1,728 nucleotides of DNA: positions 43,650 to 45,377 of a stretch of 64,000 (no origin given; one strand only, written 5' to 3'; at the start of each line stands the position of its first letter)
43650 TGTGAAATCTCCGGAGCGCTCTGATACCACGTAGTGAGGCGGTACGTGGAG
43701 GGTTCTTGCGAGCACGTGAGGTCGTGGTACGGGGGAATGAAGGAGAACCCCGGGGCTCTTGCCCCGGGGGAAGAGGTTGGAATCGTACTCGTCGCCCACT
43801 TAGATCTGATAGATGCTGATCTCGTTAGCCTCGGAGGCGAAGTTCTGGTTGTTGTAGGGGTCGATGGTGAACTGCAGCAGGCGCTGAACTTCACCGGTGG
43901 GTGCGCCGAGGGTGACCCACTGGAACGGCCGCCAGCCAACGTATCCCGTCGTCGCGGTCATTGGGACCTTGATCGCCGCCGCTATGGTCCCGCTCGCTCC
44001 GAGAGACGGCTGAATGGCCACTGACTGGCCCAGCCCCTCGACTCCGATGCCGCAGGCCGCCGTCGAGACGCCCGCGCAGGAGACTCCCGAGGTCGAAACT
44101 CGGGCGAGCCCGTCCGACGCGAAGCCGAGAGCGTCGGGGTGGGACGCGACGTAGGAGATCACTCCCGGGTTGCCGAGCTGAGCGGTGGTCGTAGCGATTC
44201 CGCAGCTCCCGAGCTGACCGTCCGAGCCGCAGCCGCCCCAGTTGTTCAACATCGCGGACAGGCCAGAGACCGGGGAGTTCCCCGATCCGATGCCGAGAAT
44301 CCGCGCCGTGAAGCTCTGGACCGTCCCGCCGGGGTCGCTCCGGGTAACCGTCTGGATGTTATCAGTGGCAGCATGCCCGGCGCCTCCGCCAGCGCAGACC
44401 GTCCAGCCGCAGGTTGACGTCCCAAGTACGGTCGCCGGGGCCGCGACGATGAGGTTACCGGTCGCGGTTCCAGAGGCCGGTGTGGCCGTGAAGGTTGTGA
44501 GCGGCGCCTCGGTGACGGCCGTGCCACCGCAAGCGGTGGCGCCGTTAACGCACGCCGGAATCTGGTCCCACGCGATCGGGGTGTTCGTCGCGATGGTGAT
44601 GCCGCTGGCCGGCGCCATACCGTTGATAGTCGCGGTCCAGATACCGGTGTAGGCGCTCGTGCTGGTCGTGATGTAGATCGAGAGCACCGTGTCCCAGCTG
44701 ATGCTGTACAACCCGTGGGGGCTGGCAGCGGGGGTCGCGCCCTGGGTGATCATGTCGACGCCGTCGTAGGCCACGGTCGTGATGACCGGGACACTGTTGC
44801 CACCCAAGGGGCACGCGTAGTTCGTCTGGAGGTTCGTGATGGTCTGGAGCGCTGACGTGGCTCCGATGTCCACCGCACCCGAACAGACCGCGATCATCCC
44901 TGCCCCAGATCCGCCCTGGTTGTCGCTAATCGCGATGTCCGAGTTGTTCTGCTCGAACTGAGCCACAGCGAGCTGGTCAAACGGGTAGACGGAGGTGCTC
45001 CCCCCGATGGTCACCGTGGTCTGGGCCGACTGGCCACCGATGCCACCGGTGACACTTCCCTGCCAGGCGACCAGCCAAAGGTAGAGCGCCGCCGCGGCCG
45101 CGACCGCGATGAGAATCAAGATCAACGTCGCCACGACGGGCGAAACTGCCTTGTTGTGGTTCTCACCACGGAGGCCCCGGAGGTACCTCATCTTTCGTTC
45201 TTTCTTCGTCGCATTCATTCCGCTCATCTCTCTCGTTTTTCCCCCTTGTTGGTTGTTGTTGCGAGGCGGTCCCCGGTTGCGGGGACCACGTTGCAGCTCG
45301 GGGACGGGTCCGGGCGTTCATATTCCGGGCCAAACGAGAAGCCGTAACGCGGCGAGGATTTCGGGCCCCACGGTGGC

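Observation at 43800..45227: Solute-binding (PstS/PBP-like) domain fused to a prepilin-type N-terminus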

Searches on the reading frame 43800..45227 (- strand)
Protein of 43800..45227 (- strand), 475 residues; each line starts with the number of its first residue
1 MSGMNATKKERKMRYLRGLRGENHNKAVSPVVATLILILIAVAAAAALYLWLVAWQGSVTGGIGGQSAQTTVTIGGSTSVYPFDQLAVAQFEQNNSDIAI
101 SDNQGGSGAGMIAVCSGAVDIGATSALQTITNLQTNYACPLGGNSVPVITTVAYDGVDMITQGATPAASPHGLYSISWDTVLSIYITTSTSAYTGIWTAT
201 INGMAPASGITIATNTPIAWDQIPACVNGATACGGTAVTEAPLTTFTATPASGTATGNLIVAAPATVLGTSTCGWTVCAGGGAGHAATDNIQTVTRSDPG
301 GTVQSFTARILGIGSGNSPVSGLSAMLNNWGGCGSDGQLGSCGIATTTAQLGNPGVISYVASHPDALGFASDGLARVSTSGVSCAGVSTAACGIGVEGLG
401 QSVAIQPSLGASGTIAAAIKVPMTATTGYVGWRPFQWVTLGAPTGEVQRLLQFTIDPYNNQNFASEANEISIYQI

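Call 3: search_protein_families(library=pfam, proteins=[window:43800-45227:-], max_evalue=0.01)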
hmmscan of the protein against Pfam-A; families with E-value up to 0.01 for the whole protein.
window:43800-45227:- (475 aa): 1 family
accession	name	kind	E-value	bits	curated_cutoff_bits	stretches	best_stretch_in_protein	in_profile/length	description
PF12849.12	PBP_like_2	-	2.6e-06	27.8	27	1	66-253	6-143/267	PBP superfamily domain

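Call 4: search_protein_families(library=ncbifam, proteins=[window:43800-45227:-], max_evalue=0.01)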
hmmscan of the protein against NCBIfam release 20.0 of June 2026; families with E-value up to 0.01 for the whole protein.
window:43800-45227:- (475 aa): 5 families
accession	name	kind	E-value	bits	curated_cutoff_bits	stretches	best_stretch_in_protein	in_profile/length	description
TIGR02136.1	ptsS_2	subfamily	1.3e-13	50.8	206.6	1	36-160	8-125/295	phosphate ABC transporter substrate-binding protein PstS family protein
TIGR02537.2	arch_flag_Nterm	domain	1.5e-08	34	20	1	25-53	2-30/33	archaellin/type IV pilin N-terminal domain-containing protein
TIGR00975.1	3a0107s03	equivalog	8.8e-07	28.3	205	1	73-127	2-57/315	phosphate ABC transporter substrate-binding protein PstS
TIGR04505.1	PtsS_plasma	equivalog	0.00026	20.5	175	1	67-131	26-89/334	phosphate ABC transporter substrate-binding protein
NF046073.1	UpsA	equivalog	0.003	17.7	130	1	25-81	1-57/136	pilin subunit UpsA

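Call 5: find_homologous_proteins(query=window:43800-45227:-, max_evalue=0.001)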
Query window:43800-45227:- (475 aa): 320 proteins with E <= 0.001 among 8000 candidates; the best 120 are listed.
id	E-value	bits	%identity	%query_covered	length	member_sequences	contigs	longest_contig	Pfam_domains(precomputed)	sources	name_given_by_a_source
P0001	0.0e+0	1017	100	99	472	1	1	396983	PF12849.13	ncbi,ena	-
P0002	5.2e-189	647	71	98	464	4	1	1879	PF12849.13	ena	-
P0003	8.7e-171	587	64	98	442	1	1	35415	PF12849.13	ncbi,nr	ncbi:MAG: substrate-binding domain-containing protein [Thermoplasmata archaeon]|nr:substrate-binding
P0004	7.4e-162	558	61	99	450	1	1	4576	PF12849.13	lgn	-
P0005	3.5e-160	552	62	99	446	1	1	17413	PF12849.13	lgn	-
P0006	4.6e-160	552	62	95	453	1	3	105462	PF12849.13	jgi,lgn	-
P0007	5.2e-156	538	62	95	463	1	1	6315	PF12849.13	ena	-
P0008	1.1e-149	518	59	99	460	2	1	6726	PF12849.13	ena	-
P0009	5.8e-146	505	59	99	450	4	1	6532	PF12849.13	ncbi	-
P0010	2.3e-142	493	58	95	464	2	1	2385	PF12849.13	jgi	jgi:flagellin-like protein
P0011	5.3e-142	492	59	94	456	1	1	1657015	PF12849.13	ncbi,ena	-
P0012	8.0e-135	469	52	96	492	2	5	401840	PF12849.13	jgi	jgi:flagellin-like protein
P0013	3.5e-134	466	65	81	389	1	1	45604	PF12849.13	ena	-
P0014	5.7e-127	443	55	99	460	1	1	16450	PF12849.13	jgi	jgi:flagellin-like protein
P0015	9.8e-127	442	56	95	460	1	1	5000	PF12849.13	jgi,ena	-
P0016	1.1e-125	438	51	99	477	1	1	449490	PF12849.13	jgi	jgi:flagellin-like protein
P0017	5.6e-125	436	52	96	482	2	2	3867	PF12849.13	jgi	jgi:flagellin-like protein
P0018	5.8e-124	433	57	47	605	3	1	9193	PF12849.13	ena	-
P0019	6.5e-124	433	54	95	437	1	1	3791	PF12849.13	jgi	jgi:flagellin-like protein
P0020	1.5e-123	431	53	99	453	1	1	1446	PF12849.13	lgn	-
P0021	1.6e-123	431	53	95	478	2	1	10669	PF12849.13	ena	-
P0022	2.8e-123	431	52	99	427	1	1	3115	PF12849.13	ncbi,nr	ncbi:MAG TPA: substrate-binding domain-containing protein [Thermoplasmata archaeon]|nr:substrate-bin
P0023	5.3e-123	430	52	99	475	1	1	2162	PF12849.13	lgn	-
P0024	7.3e-123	429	51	95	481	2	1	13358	PF12849.13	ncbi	-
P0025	1.7e-122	428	51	99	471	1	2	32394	PF12849.13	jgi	jgi:ABC-type phosphate transport system substrate-binding protein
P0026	3.0e-122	427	53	99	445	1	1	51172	PF12849.13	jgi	jgi:flagellin-like protein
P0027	1.4e-121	425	54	95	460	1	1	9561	PF12849.13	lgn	-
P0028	1.8e-121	425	51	99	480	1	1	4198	PF12849.13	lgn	-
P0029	2.7e-121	424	52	99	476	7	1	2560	PF12849.13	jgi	jgi:ABC-type phosphate transport system substrate-binding protein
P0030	2.9e-121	424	53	99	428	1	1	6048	PF12849.13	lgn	-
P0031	7.0e-121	423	51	100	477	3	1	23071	PF12849.13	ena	-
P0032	8.6e-121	422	53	97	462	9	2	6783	PF12849.13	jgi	jgi:flagellin-like protein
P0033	1.7e-120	421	51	99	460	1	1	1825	PF12849.13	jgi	jgi:flagellin-like protein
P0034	2.5e-120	421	50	99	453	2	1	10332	PF12849.13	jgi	jgi:flagellin-like protein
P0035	1.5e-119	418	51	99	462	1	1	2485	PF12849.13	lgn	-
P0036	2.0e-119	418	53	97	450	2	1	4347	PF12849.13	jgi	jgi:flagellin-like protein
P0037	5.2e-119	416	51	95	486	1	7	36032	PF12849.13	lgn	-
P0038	1.1e-118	415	48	100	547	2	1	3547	PF12849.13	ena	-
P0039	2.0e-118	415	52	99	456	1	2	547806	PF12849.13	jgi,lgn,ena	-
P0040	4.0e-118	414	51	99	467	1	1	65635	PF12849.13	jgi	jgi:flagellin-like protein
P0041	4.8e-118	413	51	99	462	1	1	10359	PF12849.13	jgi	jgi:flagellin-like protein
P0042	6.7e-118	413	52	100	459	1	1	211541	PF12849.13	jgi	jgi:flagellin-like protein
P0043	7.3e-118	413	47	100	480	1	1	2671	PF12849.13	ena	-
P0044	1.3e-117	412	49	99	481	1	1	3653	PF12849.13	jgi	jgi:flagellin-like protein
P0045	2.2e-117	411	50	99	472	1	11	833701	PF12849.13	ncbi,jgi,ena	jgi:flagellin-like protein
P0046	3.1e-117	411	51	100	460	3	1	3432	PF12849.13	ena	-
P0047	3.5e-117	410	53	94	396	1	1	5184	PF12849.13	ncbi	-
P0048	1.1e-116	409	50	99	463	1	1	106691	PF12849.13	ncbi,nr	ncbi:MAG: substrate-binding domain-containing protein [Thermoplasmata archaeon]|nr:substrate-binding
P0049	2.8e-116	408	53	96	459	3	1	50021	PF12849.13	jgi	jgi:flagellin-like protein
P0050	4.0e-116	407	50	99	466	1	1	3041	PF12849.13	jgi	jgi:ABC-type phosphate transport system substrate-binding protein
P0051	9.7e-116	406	53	97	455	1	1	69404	PF12849.13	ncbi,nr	ncbi:MAG: hypothetical protein L3K00_06625 [Thermoplasmata archaeon]|nr:hypothetical protein [Thermo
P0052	1.8e-115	405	52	95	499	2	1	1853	PF12849.13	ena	-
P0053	1.9e-115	405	54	96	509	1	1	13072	PF12849.13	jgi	jgi:flagellin-like protein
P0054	2.0e-115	405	52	97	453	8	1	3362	PF12849.13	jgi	jgi:flagellin-like protein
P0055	3.7e-115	404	52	95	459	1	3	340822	PF12849.13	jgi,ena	jgi:flagellin-like protein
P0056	4.4e-115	404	50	100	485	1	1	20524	PF12849.13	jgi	jgi:flagellin-like protein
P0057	7.3e-115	403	51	99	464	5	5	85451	PF12849.13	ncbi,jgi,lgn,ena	jgi:flagellin-like protein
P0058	1.8e-114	402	50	95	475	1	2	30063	PF12849.13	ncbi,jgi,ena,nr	ncbi:MAG TPA: substrate-binding domain-containing protein [Thermoplasmata archaeon]|nr:substrate-bin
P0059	1.9e-114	401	48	100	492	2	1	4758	PF12849.13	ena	-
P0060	2.8e-114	401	51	100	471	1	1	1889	PF12849.13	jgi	-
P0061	3.6e-114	401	48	99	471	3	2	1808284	PF12849.13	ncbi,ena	-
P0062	8.0e-114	399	50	99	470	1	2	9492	PF12849.13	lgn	-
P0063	9.1e-114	399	50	99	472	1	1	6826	PF12849.13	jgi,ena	-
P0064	1.0e-113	399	50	100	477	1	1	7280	PF12849.13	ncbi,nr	ncbi:MAG: substrate-binding domain-containing protein [Thermoplasmata archaeon]|nr:substrate-binding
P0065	1.1e-113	399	49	100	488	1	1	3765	PF12849.13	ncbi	-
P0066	1.9e-113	398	52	97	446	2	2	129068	PF12849.13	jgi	jgi:phosphate transport system substrate-binding protein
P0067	1.9e-113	398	51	96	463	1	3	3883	PF12849.13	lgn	-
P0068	2.6e-113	398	50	98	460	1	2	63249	PF12849.13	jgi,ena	jgi:flagellin-like protein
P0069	8.8e-113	396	50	100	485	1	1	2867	PF12849.13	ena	-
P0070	9.0e-113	396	49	99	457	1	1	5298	PF12849.13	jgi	jgi:flagellin-like protein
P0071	9.8e-113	396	49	100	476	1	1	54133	PF12849.13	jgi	jgi:ABC-type phosphate transport system substrate-binding protein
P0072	1.1e-112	396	50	99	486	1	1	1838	PF12849.13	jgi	jgi:flagellin-like protein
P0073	1.1e-112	396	52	95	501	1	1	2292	PF12849.13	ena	-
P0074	1.2e-112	396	49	95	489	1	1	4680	PF12849.13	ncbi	-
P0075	2.1e-112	395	51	95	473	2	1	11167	PF12849.13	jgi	-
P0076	4.7e-112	394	51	99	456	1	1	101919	PF12849.13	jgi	jgi:ABC-type phosphate transport system substrate-binding protein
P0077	5.2e-112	393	51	98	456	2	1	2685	PF12849.13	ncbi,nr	ncbi:MAG TPA: substrate-binding domain-containing protein [Thermoplasmata archaeon]|nr:substrate-bin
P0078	3.3e-111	391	52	94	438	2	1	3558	PF12849.13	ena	-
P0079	7.7e-111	390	50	96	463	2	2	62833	PF12849.13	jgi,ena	-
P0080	3.7e-110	387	52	97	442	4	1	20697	PF12849.13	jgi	jgi:flagellin-like protein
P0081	6.8e-110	386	49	100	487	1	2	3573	PF12849.13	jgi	jgi:flagellin-like protein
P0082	6.8e-110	386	49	99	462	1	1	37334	PF12849.13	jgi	jgi:ABC-type phosphate transport system substrate-binding protein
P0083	7.1e-110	386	50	99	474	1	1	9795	PF12849.13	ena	-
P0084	1.2e-109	386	48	99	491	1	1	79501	PF12849.13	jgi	jgi:flagellin-like protein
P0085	3.1e-109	384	51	97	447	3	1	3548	PF12849.13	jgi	jgi:phosphate transport system substrate-binding protein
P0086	5.6e-109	383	50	97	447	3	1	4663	PF12849.13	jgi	jgi:flagellin-like protein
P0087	1.2e-108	382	47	100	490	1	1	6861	PF12849.13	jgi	jgi:flagellin-like protein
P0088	1.3e-108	382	48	100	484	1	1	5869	PF12849.13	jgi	jgi:flagellin-like protein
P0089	2.1e-108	382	49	100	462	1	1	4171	PF12849.13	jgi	jgi:ABC-type phosphate transport system substrate-binding protein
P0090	3.1e-108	381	49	99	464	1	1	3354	PF12849.13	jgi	jgi:flagellin-like protein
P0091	3.7e-108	381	49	95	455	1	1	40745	PF12849.13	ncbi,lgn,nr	ncbi:MAG TPA: substrate-binding domain-containing protein [Thermoplasmata archaeon]|nr:substrate-bin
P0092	7.9e-108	380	49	98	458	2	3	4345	PF12849.13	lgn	-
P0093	1.6e-107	379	49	98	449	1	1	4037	PF12849.13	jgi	jgi:flagellin-like protein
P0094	1.8e-107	378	51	94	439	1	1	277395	PF12849.13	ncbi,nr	ncbi:MAG: hypothetical protein L3K18_03080 [Thermoplasmata archaeon]|nr:hypothetical protein [Thermo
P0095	2.2e-107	378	46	100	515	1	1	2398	PF12849.13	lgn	-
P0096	2.5e-107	378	48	99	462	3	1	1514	PF12849.13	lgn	-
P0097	2.9e-107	378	49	99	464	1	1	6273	PF12849.13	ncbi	-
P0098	3.8e-107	377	49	98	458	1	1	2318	PF12849.13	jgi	-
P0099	8.4e-107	376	49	99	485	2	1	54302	PF12849.13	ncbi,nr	ncbi:MAG: hypothetical protein L3K03_03420 [Thermoplasmata archaeon]|nr:hypothetical protein [Thermo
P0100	1.1e-106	376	47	95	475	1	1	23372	PF12849.13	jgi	jgi:flagellin-like protein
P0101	1.6e-106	375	48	96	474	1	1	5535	PF12849.13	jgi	jgi:flagellin-like protein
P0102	2.3e-106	375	47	96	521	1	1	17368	PF12849.13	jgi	jgi:flagellin-like protein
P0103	2.9e-106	374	48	95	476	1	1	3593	PF12849.13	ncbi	-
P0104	4.9e-106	374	48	100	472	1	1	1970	PF12727.13,PF12849.13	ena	-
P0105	5.1e-106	374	49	100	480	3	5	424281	PF12849.13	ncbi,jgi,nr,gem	ncbi:MAG TPA: substrate-binding domain-containing protein [Thermoplasmata archaeon]|nr:substrate-bin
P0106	5.3e-106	374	46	100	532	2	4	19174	PF12849.13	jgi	jgi:flagellin-like protein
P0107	7.0e-106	373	47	99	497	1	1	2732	PF12849.13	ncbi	-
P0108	8.1e-106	373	49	95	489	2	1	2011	PF12849.13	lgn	-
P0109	8.1e-106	373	49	99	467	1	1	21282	PF12849.13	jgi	jgi:flagellin-like protein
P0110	1.2e-105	372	48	96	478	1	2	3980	PF12849.13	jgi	jgi:flagellin-like protein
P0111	3.1e-105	371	47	100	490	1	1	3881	PF12849.13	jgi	jgi:flagellin-like protein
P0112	3.3e-105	371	47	99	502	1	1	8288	PF12849.13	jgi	jgi:flagellin-like protein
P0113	5.2e-105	370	50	94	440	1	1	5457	PF12849.13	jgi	-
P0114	5.2e-105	370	47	99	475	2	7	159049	PF12849.13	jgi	jgi:ABC-type phosphate transport system substrate-binding protein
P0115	1.4e-104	369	47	95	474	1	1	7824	PF12849.13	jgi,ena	-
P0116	3.7e-104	368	49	100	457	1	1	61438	PF12849.13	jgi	jgi:flagellin-like protein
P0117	4.5e-104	367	48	98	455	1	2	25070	PF12849.13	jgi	jgi:flagellin-like protein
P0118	4.3e-103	364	47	95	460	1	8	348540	PF12849.13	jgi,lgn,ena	jgi:flagellin-like protein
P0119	4.8e-103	364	47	99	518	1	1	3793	PF12849.13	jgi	jgi:flagellin-like protein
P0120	5.2e-103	364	47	99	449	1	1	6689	PF12849.13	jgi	jgi:flagellin-like protein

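Call 11: find_encoding_contigs(protein=P0011, flank=10000, max_places=2)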
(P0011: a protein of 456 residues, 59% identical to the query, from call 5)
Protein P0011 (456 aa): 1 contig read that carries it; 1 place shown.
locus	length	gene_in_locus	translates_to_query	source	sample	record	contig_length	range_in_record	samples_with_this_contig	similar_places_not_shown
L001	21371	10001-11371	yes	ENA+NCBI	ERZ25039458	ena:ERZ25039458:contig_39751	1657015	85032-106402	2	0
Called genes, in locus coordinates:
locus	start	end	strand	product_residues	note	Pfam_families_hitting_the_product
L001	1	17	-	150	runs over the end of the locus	PF06445:GyrI-like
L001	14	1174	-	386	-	-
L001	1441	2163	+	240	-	PF13489:Methyltransf_23, PF13847:Methyltransf_31, PF08241:Methyltransf_11, PF08242:Methyltransf_12, PF13649:Methyltransf_25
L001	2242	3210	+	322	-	-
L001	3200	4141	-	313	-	-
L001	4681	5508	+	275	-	PF00801:PKD (faint)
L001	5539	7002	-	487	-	PF00482:T2SSF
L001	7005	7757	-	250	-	PF00482:T2SSF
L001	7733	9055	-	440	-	PF00437:T2SSE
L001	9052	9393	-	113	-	-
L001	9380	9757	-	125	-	-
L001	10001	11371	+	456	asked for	PF12849:PBP_like_2 (weak)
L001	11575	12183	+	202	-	-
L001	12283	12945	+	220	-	PF23442:DUF7125 (weak)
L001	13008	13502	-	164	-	PF00230:MIP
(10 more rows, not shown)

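Call 12: find_encoding_contigs(protein=P0045, flank=10000, max_places=2)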
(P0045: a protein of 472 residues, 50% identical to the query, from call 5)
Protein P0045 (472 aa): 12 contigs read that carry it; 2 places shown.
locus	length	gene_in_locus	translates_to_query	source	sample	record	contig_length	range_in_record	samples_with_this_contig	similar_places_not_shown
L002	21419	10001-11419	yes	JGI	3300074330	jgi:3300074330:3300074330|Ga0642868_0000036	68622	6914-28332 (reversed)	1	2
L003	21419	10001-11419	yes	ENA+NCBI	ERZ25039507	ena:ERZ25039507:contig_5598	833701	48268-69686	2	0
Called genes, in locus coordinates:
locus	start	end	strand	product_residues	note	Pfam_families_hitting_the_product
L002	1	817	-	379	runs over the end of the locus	PF00174:Oxidored_molyb, PF03404:Mo-co_dimer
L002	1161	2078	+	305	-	PF01895:PhoU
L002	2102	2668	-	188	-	-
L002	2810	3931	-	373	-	PF13401:AAA_22 (weak)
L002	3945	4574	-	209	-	PF06745:ATPase (faint), PF23442:DUF7125 (weak)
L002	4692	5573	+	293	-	-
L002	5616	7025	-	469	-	PF00482:T2SSF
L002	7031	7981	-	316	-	PF00482:T2SSF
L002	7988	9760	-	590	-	PF23990:PilB3_N (weak), PF00437:T2SSE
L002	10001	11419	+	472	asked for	PF12849:PBP_like_2 (weak)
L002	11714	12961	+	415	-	PF12849:PBP_like_2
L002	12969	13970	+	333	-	PF00528:BPD_transp_1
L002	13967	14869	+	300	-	PF00528:BPD_transp_1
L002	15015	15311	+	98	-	-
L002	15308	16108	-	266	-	PF00561:Abhydrolase_1, PF12146:Hydrolase_4, PF12697:Abhydrolase_6, PF00561:Abhydrolase_1 (weak)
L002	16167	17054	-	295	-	PF27100:DcsG_N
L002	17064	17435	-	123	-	PF03795:YCII (weak)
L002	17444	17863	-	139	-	PF00903:Glyoxalase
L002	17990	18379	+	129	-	-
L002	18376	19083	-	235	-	PF13305:TetR_C_33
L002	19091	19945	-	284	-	PF00561:Abhydrolase_1, PF12146:Hydrolase_4, PF12697:Abhydrolase_6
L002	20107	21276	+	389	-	-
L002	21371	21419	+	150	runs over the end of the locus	-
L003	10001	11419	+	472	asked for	PF12849:PBP_like_2 (weak)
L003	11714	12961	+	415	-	PF12849:PBP_like_2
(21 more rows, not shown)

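Call 13: find_encoding_contigs(protein=P0061, flank=10000, max_places=2)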
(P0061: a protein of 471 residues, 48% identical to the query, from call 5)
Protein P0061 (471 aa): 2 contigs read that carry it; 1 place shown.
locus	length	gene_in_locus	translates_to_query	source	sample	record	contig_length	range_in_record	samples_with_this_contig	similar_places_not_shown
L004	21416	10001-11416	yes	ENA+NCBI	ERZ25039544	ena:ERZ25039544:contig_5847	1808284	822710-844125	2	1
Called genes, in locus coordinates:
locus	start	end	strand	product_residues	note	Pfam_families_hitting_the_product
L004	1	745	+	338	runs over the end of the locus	PF04014:MazE_antitoxin (weak), PF01895:PhoU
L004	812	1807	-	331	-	PF13401:AAA_22 (weak)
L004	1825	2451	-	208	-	PF06745:ATPase (faint), PF23442:DUF7125 (weak)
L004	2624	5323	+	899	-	-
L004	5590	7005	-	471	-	PF00482:T2SSF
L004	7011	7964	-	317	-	PF00482:T2SSF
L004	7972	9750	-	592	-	PF23990:PilB3_N (weak), PF00437:T2SSE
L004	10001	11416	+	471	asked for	PF12849:PBP_like_2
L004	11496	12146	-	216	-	-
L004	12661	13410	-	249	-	PF00107:ADH_zinc_N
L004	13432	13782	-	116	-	PF08448:PAS_4 (weak)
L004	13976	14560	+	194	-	-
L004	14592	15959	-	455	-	PF00202:Aminotran_3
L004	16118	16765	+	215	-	PF00171:Aldedh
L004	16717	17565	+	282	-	PF00171:Aldedh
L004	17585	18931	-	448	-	PF00202:Aminotran_3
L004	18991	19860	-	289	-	PF04909:Amidohydro_2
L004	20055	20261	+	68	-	-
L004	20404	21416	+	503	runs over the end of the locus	PF00202:Aminotran_3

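Call 20: predict_structure(alignment_id=A1)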
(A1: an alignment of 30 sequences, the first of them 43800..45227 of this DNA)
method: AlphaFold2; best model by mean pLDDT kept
length: 475 residues; sequences in the alignment: 30
mean_pLDDT: 73.6   pTM: 0.72
mean pLDDT of the five models: 73.6, 72.3, 71.7, 68.2, 63.4
residues with pLDDT >= 90: 43; 70-90: 272; 50-70: 121; < 50: 39
segments of 3 or more residues with pLDDT < 50: 1-3, 61-67, 105-113, 117-123, 265-268, 385-389
pLDDT, mean of each block of 10 residues (from residue 1): 60 71 56 83 85 69 48 59 75 80 45 45 60 78 80 81 73 90 92 85 75 80 89 77 68 60 57 86 88 81 67 74 73 69 88 86 90 63 47 80 83 80 84 78 83 82 70 51
secondary structure, 60 per line:
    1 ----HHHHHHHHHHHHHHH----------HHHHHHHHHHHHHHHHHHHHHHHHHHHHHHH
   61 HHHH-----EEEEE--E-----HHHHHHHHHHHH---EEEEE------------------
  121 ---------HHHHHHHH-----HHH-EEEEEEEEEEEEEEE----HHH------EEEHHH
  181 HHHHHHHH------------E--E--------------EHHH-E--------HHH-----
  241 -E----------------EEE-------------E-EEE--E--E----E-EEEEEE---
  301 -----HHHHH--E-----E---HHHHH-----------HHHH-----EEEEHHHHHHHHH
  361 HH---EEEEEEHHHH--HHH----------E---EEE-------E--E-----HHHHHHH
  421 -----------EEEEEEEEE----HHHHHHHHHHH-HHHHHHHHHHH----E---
elements in order: H5-19 H30-64 E70-74 H83-94 E98-102 H130-137 E147-161 E175-177 H178-188 E259-261 E277-279 E292-297 H306-310 H323-327 H339-342 E348-351 H352-362 E366-371 H372-375 E395-397 H414-420 E432-440 H445-455 H457-467
